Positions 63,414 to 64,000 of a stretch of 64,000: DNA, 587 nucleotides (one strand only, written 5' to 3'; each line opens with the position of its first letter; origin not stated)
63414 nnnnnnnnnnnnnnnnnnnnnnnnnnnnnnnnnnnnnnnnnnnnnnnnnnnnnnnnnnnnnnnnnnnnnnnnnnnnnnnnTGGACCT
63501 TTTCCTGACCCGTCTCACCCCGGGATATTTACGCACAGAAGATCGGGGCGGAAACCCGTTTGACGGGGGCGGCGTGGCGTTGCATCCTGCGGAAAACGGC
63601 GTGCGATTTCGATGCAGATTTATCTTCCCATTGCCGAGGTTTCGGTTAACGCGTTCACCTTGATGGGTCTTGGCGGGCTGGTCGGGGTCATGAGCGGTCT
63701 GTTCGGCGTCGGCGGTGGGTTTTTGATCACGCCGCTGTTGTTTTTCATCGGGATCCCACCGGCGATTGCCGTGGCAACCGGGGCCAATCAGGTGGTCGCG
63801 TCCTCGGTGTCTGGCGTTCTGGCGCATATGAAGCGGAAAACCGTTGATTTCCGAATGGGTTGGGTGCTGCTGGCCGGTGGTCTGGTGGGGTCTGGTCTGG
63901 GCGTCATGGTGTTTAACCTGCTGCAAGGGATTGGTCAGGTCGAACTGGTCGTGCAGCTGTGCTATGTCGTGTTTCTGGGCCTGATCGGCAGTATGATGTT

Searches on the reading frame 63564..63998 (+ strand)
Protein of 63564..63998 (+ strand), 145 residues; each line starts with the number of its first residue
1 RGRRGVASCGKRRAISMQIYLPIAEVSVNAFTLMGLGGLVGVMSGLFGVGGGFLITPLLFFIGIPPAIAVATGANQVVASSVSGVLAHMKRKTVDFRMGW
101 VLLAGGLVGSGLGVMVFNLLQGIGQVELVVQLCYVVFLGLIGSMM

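Call 72: search_protein_families(library=pfam, proteins=[window:63564-63998:+], max_evalue=0.00001)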
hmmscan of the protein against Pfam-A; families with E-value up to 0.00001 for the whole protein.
window:63564-63998:+ (145 aa): 1 family
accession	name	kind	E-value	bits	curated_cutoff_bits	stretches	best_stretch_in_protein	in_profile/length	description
PF01925.25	TauE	-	4.9e-21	75.9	32.6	1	34-145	2-107/237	Sulfite exporter TauE/SafE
